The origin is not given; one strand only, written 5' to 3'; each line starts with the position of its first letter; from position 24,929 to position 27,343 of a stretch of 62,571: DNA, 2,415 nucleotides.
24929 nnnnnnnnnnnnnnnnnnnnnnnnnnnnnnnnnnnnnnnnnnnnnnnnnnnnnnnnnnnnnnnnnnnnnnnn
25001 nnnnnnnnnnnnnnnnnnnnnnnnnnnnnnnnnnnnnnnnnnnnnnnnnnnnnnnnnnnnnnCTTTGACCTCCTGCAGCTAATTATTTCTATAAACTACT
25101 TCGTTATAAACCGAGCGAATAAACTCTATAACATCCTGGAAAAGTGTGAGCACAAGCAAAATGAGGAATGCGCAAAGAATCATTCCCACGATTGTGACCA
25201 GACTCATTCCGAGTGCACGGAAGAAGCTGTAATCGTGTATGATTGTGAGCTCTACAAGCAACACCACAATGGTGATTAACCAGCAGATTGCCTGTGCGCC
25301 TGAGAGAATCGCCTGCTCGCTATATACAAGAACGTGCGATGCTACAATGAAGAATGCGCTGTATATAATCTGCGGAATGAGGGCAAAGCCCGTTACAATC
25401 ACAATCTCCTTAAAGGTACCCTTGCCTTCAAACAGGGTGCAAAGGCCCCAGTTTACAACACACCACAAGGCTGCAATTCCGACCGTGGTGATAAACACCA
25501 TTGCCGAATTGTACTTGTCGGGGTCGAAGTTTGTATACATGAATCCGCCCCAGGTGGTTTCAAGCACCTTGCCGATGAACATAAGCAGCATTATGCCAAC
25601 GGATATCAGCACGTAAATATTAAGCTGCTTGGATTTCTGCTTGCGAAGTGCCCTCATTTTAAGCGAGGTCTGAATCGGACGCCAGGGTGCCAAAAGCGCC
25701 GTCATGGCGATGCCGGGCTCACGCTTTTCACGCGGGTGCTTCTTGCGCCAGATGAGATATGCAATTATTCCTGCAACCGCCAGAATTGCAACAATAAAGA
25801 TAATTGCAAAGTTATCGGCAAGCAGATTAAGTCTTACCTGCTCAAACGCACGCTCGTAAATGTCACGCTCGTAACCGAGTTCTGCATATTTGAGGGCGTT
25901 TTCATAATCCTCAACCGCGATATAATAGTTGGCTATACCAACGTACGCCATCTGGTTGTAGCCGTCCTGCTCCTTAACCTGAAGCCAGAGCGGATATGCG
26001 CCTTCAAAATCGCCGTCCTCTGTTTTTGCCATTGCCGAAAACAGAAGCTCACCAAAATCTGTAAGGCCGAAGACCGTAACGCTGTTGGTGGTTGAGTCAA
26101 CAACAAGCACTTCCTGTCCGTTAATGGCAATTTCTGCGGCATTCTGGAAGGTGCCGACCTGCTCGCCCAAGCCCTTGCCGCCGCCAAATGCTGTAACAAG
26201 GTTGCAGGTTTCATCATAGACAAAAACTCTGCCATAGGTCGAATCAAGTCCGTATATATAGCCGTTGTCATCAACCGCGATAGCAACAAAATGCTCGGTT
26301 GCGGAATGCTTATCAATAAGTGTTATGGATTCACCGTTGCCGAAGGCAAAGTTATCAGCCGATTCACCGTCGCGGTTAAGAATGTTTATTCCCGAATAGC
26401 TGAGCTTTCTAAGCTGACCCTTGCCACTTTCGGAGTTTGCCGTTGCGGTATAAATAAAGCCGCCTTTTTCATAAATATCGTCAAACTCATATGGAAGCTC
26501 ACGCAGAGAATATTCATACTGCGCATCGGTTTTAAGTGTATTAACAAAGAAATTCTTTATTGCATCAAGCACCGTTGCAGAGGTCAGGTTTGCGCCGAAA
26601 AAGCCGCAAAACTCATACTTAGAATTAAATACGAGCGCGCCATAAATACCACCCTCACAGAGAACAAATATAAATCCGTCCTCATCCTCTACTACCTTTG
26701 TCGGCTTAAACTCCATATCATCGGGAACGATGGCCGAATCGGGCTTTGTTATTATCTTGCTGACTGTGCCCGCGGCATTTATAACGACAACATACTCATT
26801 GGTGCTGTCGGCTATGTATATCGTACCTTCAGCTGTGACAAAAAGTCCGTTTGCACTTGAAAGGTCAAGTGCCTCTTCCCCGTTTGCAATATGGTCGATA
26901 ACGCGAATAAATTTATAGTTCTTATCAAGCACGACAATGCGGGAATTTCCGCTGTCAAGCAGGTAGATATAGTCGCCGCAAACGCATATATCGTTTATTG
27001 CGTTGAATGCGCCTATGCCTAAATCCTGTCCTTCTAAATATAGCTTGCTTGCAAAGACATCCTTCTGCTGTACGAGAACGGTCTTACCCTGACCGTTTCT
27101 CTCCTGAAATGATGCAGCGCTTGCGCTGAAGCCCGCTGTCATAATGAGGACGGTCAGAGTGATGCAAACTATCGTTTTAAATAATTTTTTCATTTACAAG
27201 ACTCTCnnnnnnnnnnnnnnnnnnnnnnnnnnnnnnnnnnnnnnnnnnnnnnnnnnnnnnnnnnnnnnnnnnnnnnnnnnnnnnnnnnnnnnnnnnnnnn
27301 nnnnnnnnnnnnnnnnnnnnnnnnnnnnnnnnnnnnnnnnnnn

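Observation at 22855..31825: Five-gene cassette: oversized SBP + two permeases + NHL-TPR-Yip1 membrane protein + 735-aa lipoprotein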

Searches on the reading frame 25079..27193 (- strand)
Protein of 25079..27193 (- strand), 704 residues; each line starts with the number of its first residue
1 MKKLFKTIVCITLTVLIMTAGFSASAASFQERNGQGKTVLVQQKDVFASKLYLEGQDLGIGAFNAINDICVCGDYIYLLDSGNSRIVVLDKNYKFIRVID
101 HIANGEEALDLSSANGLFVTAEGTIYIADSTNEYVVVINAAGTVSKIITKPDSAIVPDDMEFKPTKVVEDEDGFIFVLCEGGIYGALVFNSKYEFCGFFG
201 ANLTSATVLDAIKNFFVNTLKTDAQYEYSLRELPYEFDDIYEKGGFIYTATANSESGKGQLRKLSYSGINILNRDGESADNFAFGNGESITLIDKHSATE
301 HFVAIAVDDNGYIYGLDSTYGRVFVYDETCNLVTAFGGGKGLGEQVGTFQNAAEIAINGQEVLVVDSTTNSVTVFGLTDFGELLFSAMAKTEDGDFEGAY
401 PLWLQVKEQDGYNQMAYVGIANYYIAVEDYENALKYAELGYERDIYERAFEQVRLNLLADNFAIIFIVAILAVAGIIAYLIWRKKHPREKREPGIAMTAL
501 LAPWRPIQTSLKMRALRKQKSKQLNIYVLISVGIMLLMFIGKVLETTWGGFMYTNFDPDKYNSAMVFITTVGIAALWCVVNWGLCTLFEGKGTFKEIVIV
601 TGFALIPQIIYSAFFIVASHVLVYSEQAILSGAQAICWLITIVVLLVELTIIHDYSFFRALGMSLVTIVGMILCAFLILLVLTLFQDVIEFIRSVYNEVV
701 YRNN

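Call 4: search_protein_families(library=pfam, proteins=[window:25079-27193:-], max_evalue=0.01)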
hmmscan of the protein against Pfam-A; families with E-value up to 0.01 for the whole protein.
window:25079-27193:- (704 aa): 3 families
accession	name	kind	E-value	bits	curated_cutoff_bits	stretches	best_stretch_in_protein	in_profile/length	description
PF04893.22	Yip1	-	1.4e-08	35.3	28.6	1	514-676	12-170/173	Yip1 domain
PF01436.27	NHL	-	6e-05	23.3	20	0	64-88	2-27/28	NHL repeat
PF17170.10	DUF5128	-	0.00022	21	22.9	1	64-141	44-120/321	6-bladed beta-propeller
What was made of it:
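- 25079..27193 (-): NHL/TPR/Yip1 protein (704 aa). It has a signal peptide, an extracellular six-bladed NHL beta-propeller (28-377), four TPR-like helices (379-440), a TM helix at about 460-483, a poorly conserved cytoplasmic loop, and a five-helix Yip1 membrane domain (523-703). Pfam Yip1 and NHL (call 4).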

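Call 10: search_solved_structures(query=window:25079-27193:-, max_evalue=1)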
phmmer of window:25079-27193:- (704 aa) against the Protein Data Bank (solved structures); distinct sequences matched with E-value up to 1: 36.
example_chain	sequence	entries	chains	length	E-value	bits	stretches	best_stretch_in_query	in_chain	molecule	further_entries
6d69_A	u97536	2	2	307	4.5e-10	41.8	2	53-201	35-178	NHL Repeat Region of D. melanogaster Thin | Thin, isoform D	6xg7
7qrv_A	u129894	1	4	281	2.1e-08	36.3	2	58-133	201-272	Tripartite motif-containing protein 2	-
7b96_A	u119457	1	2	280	2.1e-08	36.3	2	58-133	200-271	Isoform 2 of Tripartite motif-containing protein 2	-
7b2r_A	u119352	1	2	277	2.2e-08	36.3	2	305-382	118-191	Tripartite motif-containing protein 2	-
7qrw_A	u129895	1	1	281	2.6e-08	36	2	304-386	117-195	Isoform 4 of Tripartite motif-containing protein 3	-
3wwa_A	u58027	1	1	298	7.4e-07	31.2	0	65-143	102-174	Pizza7H protein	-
3ww9_A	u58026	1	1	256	3.9e-06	28.8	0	67-143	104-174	pizza6 protein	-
7zph_A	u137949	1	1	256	5.4e-05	25.1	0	76-145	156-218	Pizza6-TNK-RSH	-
7djl_C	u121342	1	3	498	0.00018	23.3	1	36-161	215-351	Protein SUPPRESSOR OF QUENCHING 1, chloroplastic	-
7djm_A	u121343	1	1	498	0.00018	23.3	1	36-161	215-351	Protein SUPPRESSOR OF QUENCHING 1, chloroplastic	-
6ren_A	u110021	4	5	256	0.00024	22.9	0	75-147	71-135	3fPizza6-SH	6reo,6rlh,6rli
7zcj_A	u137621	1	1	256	0.00032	22.5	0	76-144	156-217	Pizza6-TNH-TSH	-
7djk_A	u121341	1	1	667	0.00042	22.1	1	36-160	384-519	Protein SUPPRESSOR OF QUENCHING 1, chloroplastic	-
7djj_A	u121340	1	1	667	0.00042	22.1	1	36-160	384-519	Protein SUPPRESSOR OF QUENCHING 1, chloroplastic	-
6fpt_A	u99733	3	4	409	0.00046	22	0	305-400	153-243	E3 ubiquitin-protein ligase TRIM71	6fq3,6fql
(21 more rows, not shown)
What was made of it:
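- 25079..27193 (-): NHL matches in PDB (call 10).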

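Call 11: search_protein_families(library=ncbifam, proteins=[window:25079-27193:-], max_evalue=0.01)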
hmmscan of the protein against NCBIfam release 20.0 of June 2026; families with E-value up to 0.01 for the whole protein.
window:25079-27193:- (704 aa): 2 families
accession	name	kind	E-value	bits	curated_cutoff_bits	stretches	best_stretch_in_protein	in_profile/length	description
NF035926.1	scyF_NHL_VPEP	equivalog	1.1e-08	34.6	350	2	74-143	211-278/376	scytonemin biosynthesis PEP-CTERM protein ScyF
NF053768.1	CIS12_fam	equivalog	2.6e-05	23.1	860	0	291-375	35-113/715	CIS12 family contractile injection system protein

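Call 40: find_homologous_proteins(query=window:25079-27193:-, max_evalue=0.00001)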
Query window:25079-27193:- (704 aa): 196 proteins with E <= 0.00001 among 8000 candidates; the best 120 are listed.
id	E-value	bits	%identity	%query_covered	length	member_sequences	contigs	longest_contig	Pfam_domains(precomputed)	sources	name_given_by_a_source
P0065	0.0e+0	1562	100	100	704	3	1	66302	PF04893.23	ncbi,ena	-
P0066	0.0e+0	1551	98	100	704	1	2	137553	PF04893.23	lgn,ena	-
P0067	0.0e+0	1313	82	100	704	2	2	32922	PF04893.23,PF01436.28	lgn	-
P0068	0.0e+0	1307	81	100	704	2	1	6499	PF04893.23,PF01436.28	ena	-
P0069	0.0e+0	1288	81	100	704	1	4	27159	PF04893.23,PF01436.28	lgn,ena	-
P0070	0.0e+0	1284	81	100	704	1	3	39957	PF04893.23,PF01436.28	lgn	-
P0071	0.0e+0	1215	76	100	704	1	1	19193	PF04893.23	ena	-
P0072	0.0e+0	1215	76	100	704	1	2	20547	PF04893.23,PF01436.28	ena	-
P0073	0.0e+0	1213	75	100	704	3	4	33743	PF04893.23,PF01436.28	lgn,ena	-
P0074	0.0e+0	1185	74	100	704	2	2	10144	PF04893.23,PF01436.28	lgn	-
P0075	0.0e+0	1040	65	100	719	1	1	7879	PF04893.23,PF01436.28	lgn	-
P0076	5.9e-270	916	58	100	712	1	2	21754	PF04893.23,PF01436.28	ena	-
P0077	1.4e-256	871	55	100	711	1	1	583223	PF04893.23,PF01436.28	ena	-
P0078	1.3e-252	858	55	100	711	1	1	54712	PF04893.23,PF01436.28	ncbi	-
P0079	3.8e-252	857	55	100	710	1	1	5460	PF04893.23,PF01436.28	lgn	-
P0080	2.8e-251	854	54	100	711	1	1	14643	PF04893.23,PF00515.35,PF13424.13,PF01436.28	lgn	-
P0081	1.2e-244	832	54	100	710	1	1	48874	PF04893.23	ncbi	-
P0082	4.5e-244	830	52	97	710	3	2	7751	PF04893.23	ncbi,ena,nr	ncbi:MAG: YIP1 family protein [Clostridia bacterium]|nr:YIP1 family protein [Clostridia bacterium]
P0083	3.7e-242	824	51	99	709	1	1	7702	PF04893.23,PF01436.28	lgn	-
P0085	2.2e-209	715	55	81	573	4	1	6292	PF04893.23,PF13424.13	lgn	-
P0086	7.3e-201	687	47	96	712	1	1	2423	PF04893.23,PF01436.28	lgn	-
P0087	6.2e-192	658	47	96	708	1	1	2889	PF04893.23,PF01436.28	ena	-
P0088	1.4e-144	501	38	100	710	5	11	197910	PF04893.23,PF01436.28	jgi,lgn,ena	-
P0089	6.9e-140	486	36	99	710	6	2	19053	PF04893.23,PF01436.28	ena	-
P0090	5.0e-137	476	35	100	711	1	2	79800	PF04893.23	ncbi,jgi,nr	ncbi:MAG: hypothetical protein E7562_02075 [Ruminococcaceae bacterium]|nr:hypothetical protein [Osci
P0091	2.9e-136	474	39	94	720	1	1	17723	PF04893.23,PF01436.28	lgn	-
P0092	4.9e-136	473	36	100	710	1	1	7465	PF04893.23,PF01436.28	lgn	-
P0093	5.1e-136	473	36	100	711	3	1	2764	PF04893.23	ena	-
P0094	6.9e-132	459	36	95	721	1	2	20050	PF04893.23,PF01436.28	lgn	-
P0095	6.5e-130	453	39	89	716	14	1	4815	PF04893.23,PF01436.28,PF06739.18,PF08450.19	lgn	-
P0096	6.2e-127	443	34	99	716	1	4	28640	PF04893.23,PF13414.13,PF01436.28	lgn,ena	-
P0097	3.2e-126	441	37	97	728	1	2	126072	PF04893.23,PF01436.28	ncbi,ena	-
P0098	1.1e-125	439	35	94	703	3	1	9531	PF04893.23,PF01436.28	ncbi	-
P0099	3.9e-123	430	36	96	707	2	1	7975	PF04893.23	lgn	-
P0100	9.5e-123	429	35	94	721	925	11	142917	PF04893.23,PF01436.28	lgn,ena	-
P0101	1.6e-121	425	36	93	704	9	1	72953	PF04893.23,PF01436.28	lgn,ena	-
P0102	6.8e-121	423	34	99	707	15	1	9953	PF04893.23,PF01436.28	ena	-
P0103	2.1e-120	421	36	95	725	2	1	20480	PF04893.23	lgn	-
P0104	3.8e-120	421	36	95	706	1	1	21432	PF04893.23,PF17170.11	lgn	-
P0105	2.4e-118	415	36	89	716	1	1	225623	PF04893.23,PF01436.28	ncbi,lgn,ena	-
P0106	8.7e-116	406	34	94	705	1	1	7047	PF14559.13,PF04893.23,PF01436.28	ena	-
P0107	1.4e-112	396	35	94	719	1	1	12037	PF04893.23,PF01436.28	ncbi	-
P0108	1.6e-112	395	34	98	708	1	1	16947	PF04893.23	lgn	-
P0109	8.0e-111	390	33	96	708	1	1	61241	PF04893.23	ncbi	-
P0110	1.3e-109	386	33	99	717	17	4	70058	PF14559.13,PF13431.13,PF04893.23,PF13432.13,PF07719.24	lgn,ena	-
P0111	5.8e-109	384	35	85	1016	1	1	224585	PF04893.23,PF01436.28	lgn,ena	-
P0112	1.9e-108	382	33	100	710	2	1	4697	PF04893.23,PF01436.28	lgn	-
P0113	8.3e-108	380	32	99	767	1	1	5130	PF04893.23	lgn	-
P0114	1.0e-107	379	35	85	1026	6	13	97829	PF04893.23,PF01436.28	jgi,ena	-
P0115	2.1e-106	375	32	99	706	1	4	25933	PF04893.23,PF01436.28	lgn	-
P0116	2.8e-105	371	32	99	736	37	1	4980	PF04893.23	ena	-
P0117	8.4e-103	363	33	99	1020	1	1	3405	PF04893.23,PF01436.28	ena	-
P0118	1.0e-102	363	34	85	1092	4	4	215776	PF04893.23,PF01436.28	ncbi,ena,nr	ncbi:MAG: YIP1 family protein [Clostridia bacterium]|nr:YIP1 family protein [Clostridia bacterium]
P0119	5.6e-100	354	32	100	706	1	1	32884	PF04893.23,PF01436.28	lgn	-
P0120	2.4e-99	352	33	88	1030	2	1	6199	PF04893.23,PF01436.28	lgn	-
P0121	6.6e-98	347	32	99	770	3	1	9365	PF04893.23,PF01436.28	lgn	-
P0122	1.3e-89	320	31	92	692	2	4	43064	PF04893.23,PF13432.13,PF01436.28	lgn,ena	-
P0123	5.2e-89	318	31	91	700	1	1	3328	PF04893.23,PF01436.28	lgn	-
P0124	5.2e-89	318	29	100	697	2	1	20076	PF04893.23,PF00515.35,PF01436.28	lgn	-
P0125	5.2e-88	314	31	99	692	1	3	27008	PF04893.23,PF13432.13,PF01436.28,PF07719.24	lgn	-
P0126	4.9e-86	308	31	95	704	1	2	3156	PF14559.13,PF04893.23,PF01436.28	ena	-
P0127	5.8e-84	301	32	92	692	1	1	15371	PF04893.23,PF01436.28,PF07719.24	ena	-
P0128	7.9e-83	297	30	92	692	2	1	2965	PF04893.23,PF01436.28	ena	-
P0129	1.6e-82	296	30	99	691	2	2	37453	PF25063.1,PF04893.23,PF00515.35,PF13432.13,PF01436.28,PF07719.24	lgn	-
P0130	2.1e-82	296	31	91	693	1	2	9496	PF04893.23,PF17170.11,PF00515.35,PF13424.13,PF13432.13,PF01436.28,PF07719.24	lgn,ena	-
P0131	2.5e-82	296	30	100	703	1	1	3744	PF04893.23,PF01436.28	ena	-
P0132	8.9e-82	294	29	100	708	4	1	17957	PF14559.13,PF04893.23,PF01436.28,PF07719.24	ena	-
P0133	8.2e-81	291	31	89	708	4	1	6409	PF14559.13,PF04893.23,PF13432.13,PF01436.28,PF13181.13,PF07719.24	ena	-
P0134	1.5e-80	290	29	100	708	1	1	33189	PF14559.13,PF04893.23,PF01436.28,PF07719.24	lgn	-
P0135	7.0e-80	287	32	91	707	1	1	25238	PF04893.23,PF13414.13,PF00515.35,PF01436.28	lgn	-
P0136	4.6e-79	285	32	89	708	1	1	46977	PF14559.13,PF25063.1,PF04893.23,PF00515.35,PF13424.13,PF13432.13,PF01436.28,PF13181.13,PF07719.24,PF13374.13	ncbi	-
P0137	1.4e-78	283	30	91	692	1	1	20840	PF04893.23,PF01436.28,PF07719.24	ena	-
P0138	4.1e-78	282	31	92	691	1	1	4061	PF04893.23,PF17170.11,PF00515.35,PF13432.13,PF01436.28,PF07719.24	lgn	-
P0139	1.3e-76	277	29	94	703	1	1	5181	PF04893.23,PF01436.28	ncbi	-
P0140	1.5e-74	270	30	100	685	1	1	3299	PF04893.23,PF01436.28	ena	-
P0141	1.6e-74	270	30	92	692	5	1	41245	PF04893.23,PF13424.13,PF01436.28,PF07719.24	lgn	-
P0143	1.1e-71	260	28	100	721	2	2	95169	PF04893.23,PF01436.28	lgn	-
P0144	2.0e-71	260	29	91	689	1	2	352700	PF04893.23,PF01436.28,PF08450.19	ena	-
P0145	3.4e-71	259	28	100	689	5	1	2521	PF04893.23,PF01436.28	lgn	-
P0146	1.8e-70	256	29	100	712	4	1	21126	PF04893.23,PF01436.28,PF07719.24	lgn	-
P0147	6.1e-70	255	30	91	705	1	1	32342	PF25063.1,PF04893.23,PF01436.28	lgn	-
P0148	3.2e-69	252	30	92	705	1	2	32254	PF25063.1,PF04893.23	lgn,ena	-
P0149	3.4e-69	252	30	89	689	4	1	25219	PF04893.23,PF01436.28,PF08450.19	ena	-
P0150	7.0e-68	248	26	100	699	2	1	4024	PF04893.23,PF01436.28,PF06739.18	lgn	-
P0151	1.6e-67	247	28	100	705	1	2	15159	PF04893.23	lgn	-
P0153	3.5e-67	246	27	100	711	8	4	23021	PF04893.23,PF01436.28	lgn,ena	-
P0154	4.6e-67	245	29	84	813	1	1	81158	PF04893.23,PF13424.13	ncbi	-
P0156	4.6e-66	242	28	99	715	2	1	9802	PF04893.23,PF01436.28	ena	-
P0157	9.7e-65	237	29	95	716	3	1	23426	PF04893.23,PF01436.28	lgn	-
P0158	1.8e-63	233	28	92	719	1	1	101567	PF04893.23,PF01436.28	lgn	-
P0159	2.4e-63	233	28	90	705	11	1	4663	PF25063.1,PF04893.23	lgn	-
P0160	1.4e-62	230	28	100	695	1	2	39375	PF04893.23,PF01436.28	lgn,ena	-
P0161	2.5e-62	229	27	90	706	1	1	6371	PF04893.23,PF01436.28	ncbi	-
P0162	4.3e-62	229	29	99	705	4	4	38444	PF04893.23,PF01436.28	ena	-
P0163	4.3e-62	229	34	63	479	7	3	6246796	PF13414.13,PF01436.28,PF08450.19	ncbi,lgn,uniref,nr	ncbi:gluconolactonase [Paenibacillus tundrae]|uniref:DNA-binding beta-propeller fold protein YncE n=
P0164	2.0e-61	226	26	100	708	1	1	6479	PF04893.23,PF01436.28,PF06739.18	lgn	-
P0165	3.5e-61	226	28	100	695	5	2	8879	PF04893.23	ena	-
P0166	1.3e-60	224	28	100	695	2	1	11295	PF04893.23,PF01436.28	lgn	-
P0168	4.9e-60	222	28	89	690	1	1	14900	PF14559.13,PF04893.23,PF01436.28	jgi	jgi:hypothetical protein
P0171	2.8e-58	216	28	100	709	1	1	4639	PF04893.23,PF01436.28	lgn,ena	-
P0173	4.9e-58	215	26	100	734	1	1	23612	PF04893.23,PF01436.28,PF06739.18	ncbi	-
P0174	6.6e-58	215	25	100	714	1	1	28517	PF04893.23,PF13432.13,PF01436.28,PF07719.24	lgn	-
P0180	5.5e-55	205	26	89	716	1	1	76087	PF04893.23,PF01436.28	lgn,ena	-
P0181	9.9e-55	204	25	100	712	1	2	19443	PF04893.23,PF01436.28,PF06739.18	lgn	-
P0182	1.9e-54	203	27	89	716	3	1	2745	PF04893.23,PF13432.13,PF01436.28,PF06739.18,PF07719.24,PF08450.19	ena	-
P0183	2.8e-54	203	26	100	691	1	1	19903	PF04893.23,PF01436.28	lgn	-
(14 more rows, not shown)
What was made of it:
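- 25079..27193 (-): TPR Pfam hits in homologues (call 40).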

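Call 48: predict_structure(alignment_id=A4)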
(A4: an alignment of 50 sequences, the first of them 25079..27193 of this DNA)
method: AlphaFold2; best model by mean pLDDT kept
length: 704 residues; sequences in the alignment: 50
mean_pLDDT: 85.5   pTM: 0.72
mean pLDDT of the five models: 85.5, 85.3, 84.3, 83.3, 82.6
residues with pLDDT >= 90: 329; 70-90: 301; 50-70: 50; < 50: 24
segments of 3 or more residues with pLDDT < 50: 203-210, 221-232
pLDDT, mean of each block of 10 residues (from residue 1): 78 78 63 74 88 89 92 94 94 93 87 93 93 92 92 82 92 91 82 87 46 55 43 68 90 71 83 83 74 70 91 91 91 86 75 92 93 93 94 92 94 90 94 92 89 87 85 87 73 82 90 88 92 94 87 75 88 94 89 93 95 91 87 94 94 91 94 92 90 88 68
secondary structure, 60 per line:
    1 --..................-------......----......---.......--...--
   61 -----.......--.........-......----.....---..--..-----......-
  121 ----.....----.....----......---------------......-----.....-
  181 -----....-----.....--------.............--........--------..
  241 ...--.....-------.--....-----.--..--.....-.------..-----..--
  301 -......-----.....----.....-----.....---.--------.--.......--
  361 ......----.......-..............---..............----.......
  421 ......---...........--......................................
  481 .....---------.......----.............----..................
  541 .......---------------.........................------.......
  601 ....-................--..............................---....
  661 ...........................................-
elements in order (helices of 4 or more, strands of 3 or more residues): H3-20 E28-33 E38-43 E47-53 E66-72 E75-80 E85-90 E95-99 E114-119 E125-129 E134-138 E143-148 E164-169 E175-179 E186-189 E195-199 H208-220 H223-230 E239-243 E246-250 E261-264 E302-307 E313-317 E322-326 E332-336 E352-358 E361-366 E371-377 H379-392 H396-409 H414-426 H430-440 H443-485 H495-501 H506-518 H523-547 H563-587 H594-604 H606-621 H624-653 H657-703
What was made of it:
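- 25079..27193 (-): AF2 model with pLDDT 85.5 (call 48).
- On Yip1 family (PF04893): The AF2 model shows helices spanning 523-703 after a separate TM helix at about 460-483 (call 48).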

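Call 51: fold_search(model_id=the predicted structure, library=pdb)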
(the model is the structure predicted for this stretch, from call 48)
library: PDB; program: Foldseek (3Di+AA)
matches with E <= 10: 1389; with E <= 0.001: 286
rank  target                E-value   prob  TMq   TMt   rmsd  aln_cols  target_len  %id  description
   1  6xg7                  2.0e-13  1.00  0.33  0.75   5.1       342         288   22  1.3 A Resolution Structure of the of the NHL Repeat Region of D. melanogaster Thin (released 2020-12-16)
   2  6d69                  7.1e-13  1.00  0.34  0.76   4.9       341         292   22  Crystal Structure of the NHL Repeat Region of D. melanogaster Thin (released 2019-04-24)
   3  8j72_B                9.7e-12  1.00  0.33  0.78   8.4       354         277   17  Crystal structure of mammalian Trim71 in complex with lncRNA Trincr1 (released 2024-03-06)
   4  6fq3_A                1.0e-11  1.00  0.34  0.58  10.4       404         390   14  Crystal structure of Danio rerio Lin41 filamin-NHL domains in complex with lin-29A 5'UTR 13mer RNA (released 2018-05-09)
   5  7qrv_B                1.5e-11  1.00  0.31  0.73   5.9       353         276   16  Crystal structure of NHL domain of TRIM2 (full C-terminal) (released 2022-05-04)
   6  7qrw                  3.1e-11  1.00  0.31  0.72   4.4       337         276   16  Crystal structure of NHL domain of TRIM3 (released 2022-05-04)
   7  6fpt_B                4.3e-11  1.00  0.33  0.56  10.4       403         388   15  Crystal structure of Danio rerio Lin41 filamin-NHL domains (released 2018-05-09)
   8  8j72_A                5.2e-11  1.00  0.33  0.78   4.2       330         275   18  Crystal structure of mammalian Trim71 in complex with lncRNA Trincr1 (released 2024-03-06)
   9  9m58_A                5.8e-11  1.00  0.30  0.49   7.3       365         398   12  Cu/Zn-superoxide dismutase from Deinococcus radiodurans (Calcium-free) (released 2025-09-24)
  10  7qrv_A                7.1e-11  1.00  0.30  0.71   5.3       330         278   16  Crystal structure of NHL domain of TRIM2 (full C-terminal) (released 2022-05-04)
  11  7qrv_D                7.5e-11  1.00  0.31  0.71   5.2       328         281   16  Crystal structure of NHL domain of TRIM2 (full C-terminal) (released 2022-05-04)
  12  1q7f_B                7.9e-11  1.00  0.33  0.76   4.5       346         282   13  Brain Tumor NHL domain (released 2003-10-21)
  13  4zlr_A                8.3e-11  1.00  0.32  0.75   5.2       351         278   12  Structure of the Brat-NHL domain bound to consensus RNA motif (released 2015-11-11)
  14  6fpt_A                1.1e-10  1.00  0.33  0.56  10.4       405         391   15  Crystal structure of Danio rerio Lin41 filamin-NHL domains (released 2018-05-09)
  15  1q7f_A                1.1e-10  1.00  0.32  0.74   4.8       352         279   13  Brain Tumor NHL domain (released 2003-10-21)
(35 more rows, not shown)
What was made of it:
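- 25079..27193 (-): Foldseek top hits are NHL propellers (call 51).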
